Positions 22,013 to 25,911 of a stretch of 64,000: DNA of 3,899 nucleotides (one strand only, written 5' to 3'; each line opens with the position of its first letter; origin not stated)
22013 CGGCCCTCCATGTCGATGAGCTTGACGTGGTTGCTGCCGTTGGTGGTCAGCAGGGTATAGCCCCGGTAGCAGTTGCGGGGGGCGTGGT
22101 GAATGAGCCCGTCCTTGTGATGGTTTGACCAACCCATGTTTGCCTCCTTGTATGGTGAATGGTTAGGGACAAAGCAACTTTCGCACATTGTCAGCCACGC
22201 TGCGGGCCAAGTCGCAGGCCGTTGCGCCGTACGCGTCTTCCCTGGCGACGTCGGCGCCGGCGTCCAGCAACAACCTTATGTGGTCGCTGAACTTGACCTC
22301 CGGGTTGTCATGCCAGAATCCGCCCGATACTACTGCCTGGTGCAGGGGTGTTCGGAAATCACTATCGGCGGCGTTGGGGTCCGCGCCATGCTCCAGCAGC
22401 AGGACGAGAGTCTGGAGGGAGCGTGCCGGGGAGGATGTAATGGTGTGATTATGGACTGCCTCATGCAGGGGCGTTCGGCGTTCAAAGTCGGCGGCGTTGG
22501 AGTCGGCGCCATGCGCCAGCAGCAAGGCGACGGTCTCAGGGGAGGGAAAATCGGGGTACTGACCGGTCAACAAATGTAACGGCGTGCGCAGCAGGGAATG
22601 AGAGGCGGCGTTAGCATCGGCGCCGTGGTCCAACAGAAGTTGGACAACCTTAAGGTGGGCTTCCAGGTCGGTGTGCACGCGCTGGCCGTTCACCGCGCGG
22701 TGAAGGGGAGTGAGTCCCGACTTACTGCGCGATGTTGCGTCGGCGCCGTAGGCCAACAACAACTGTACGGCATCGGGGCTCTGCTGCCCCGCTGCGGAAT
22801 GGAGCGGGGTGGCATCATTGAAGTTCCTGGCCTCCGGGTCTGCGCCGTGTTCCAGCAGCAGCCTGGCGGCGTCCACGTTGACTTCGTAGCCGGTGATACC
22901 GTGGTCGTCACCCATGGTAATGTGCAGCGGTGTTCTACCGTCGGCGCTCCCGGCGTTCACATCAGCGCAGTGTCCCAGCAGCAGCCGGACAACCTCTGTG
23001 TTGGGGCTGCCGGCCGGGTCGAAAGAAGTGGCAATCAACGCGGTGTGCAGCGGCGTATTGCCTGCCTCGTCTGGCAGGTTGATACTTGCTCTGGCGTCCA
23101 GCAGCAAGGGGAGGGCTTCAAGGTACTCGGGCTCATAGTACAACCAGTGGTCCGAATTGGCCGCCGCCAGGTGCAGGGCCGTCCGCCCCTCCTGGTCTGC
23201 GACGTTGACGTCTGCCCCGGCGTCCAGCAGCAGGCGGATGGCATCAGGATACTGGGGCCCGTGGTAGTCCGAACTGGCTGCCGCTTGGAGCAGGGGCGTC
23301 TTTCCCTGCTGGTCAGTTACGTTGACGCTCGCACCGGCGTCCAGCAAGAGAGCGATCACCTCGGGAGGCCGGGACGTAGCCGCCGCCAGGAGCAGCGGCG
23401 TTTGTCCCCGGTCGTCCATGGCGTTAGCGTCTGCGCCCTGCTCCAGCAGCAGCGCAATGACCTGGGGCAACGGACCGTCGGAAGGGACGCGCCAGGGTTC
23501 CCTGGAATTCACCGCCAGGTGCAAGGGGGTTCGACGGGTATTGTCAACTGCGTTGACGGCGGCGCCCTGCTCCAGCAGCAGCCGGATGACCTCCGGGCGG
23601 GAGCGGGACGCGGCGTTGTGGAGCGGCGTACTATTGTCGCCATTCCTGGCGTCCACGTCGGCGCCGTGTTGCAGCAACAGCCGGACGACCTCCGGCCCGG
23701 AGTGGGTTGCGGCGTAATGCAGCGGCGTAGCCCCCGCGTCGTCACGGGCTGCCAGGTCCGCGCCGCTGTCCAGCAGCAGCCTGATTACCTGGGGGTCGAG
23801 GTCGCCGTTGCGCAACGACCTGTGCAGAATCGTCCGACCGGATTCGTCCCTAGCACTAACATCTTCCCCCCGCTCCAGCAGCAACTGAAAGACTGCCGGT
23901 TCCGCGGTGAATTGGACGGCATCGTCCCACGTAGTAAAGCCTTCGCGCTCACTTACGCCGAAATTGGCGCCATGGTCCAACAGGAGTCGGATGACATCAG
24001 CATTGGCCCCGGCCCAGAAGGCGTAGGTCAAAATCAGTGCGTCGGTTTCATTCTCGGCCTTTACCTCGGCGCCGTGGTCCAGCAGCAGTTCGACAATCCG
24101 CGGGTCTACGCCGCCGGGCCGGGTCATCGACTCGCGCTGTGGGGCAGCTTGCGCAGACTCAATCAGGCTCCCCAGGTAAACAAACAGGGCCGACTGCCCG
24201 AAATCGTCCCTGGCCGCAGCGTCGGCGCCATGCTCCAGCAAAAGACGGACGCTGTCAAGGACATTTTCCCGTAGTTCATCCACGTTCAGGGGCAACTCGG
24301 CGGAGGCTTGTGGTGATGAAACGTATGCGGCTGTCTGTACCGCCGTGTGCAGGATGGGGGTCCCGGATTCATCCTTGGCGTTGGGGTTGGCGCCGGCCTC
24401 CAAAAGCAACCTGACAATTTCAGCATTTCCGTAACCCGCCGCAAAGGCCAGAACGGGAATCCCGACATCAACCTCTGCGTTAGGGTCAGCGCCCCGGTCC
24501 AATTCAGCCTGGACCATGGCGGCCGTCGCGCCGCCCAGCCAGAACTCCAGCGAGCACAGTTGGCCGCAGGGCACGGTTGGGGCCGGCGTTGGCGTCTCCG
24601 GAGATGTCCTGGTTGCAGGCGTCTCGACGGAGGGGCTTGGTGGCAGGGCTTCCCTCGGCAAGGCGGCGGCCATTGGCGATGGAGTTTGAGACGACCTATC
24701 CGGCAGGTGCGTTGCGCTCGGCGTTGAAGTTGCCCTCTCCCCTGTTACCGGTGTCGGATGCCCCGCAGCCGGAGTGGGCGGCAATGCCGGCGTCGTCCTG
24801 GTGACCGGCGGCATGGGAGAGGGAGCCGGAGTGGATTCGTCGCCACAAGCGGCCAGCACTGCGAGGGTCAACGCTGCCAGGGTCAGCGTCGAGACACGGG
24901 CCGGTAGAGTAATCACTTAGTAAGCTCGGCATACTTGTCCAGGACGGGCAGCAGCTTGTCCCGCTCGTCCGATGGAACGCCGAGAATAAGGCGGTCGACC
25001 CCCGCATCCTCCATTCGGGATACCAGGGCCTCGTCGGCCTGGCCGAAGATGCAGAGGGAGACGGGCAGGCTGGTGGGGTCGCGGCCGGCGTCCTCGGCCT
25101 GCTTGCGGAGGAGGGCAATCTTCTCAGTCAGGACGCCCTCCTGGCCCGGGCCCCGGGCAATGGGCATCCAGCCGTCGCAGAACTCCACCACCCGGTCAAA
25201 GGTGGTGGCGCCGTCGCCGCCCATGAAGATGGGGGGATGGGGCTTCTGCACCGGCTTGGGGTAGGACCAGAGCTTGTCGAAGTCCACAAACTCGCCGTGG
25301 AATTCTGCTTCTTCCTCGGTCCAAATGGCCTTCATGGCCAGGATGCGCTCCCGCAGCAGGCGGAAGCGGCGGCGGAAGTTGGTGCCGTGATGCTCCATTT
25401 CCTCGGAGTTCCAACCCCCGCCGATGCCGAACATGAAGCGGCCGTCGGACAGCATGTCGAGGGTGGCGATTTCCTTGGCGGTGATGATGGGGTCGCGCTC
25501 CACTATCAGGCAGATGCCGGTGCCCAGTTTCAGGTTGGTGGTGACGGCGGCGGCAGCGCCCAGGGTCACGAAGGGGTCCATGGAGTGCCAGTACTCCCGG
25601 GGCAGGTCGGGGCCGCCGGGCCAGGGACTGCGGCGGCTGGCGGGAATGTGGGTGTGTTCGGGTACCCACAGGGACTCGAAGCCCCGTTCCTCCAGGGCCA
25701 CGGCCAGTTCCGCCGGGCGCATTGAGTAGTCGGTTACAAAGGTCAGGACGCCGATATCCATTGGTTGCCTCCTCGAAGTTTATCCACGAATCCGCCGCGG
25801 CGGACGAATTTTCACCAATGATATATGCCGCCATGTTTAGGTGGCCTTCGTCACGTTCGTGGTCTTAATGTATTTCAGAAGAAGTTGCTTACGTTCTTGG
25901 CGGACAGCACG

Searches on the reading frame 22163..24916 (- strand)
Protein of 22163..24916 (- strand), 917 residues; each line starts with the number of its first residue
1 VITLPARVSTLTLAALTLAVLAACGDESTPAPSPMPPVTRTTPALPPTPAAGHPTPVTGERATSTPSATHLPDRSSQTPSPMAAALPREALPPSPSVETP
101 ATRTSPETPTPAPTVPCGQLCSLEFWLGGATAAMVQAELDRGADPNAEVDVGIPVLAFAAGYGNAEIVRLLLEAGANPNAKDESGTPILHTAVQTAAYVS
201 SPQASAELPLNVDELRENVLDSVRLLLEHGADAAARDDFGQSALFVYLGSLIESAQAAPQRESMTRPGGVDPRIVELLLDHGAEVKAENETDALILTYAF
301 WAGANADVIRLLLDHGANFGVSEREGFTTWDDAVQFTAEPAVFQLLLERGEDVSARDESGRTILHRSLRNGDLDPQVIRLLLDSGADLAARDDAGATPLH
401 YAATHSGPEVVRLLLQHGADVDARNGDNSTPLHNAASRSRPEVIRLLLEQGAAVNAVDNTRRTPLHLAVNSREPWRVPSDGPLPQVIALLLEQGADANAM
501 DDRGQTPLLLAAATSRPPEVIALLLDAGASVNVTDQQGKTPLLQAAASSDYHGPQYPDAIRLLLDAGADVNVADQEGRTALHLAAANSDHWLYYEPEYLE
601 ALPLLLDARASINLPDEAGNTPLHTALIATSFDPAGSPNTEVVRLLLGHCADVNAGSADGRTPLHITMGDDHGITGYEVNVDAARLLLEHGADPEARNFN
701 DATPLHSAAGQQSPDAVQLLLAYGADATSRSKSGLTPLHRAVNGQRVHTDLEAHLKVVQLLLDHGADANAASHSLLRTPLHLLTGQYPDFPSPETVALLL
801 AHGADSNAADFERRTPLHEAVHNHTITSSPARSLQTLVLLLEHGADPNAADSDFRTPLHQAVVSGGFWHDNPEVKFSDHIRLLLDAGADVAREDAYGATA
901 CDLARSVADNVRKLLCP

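Call 56: search_protein_families(library=pfam, proteins=[window:22163-24916:-], max_evalue=0.0001)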
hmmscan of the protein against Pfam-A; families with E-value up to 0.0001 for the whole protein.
window:22163-24916:- (917 aa): 7 families
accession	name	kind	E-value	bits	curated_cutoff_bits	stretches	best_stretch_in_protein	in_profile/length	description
PF00023.36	Ank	-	8.3e-99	318.2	21.1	4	395-425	2-32/33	Ankyrin repeat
PF12796.13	Ank_2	-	5.4e-97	319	27.3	8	333-425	4-90/90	Ankyrin repeats (3 copies)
PF13637.12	Ank_4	-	2.8e-94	307.3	22.7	7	409-448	11-50/50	Ankyrin repeats (many copies)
PF13857.12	Ank_5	-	1.7e-66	219.8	27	5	414-468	1-56/56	Ankyrin repeats (many copies)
PF13606.12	Ank_3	-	2e-61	196.2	22.3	1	395-423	2-30/30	Ankyrin repeat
PF24521.3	Ank_KRIT1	-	3.9e-14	53.1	80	0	396-464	49-121/149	KRIT1 ankyrin-repeats domain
PF23745.1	ANK_LRRK2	-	1.2e-05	25.6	27.5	0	273-349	45-116/130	LRRK2 ANK repeat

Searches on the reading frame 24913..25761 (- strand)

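Call 56: search_protein_families(library=pfam, proteins=[window:24913-25761:-], max_evalue=0.0001)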
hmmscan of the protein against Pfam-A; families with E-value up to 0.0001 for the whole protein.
window:24913-25761:- (282 aa): 1 family
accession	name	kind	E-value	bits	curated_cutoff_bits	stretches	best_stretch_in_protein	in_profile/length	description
PF00296.26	Bac_luciferase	-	2.4e-53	182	27.9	1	17-250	26-241/314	Luciferase-like monooxygenase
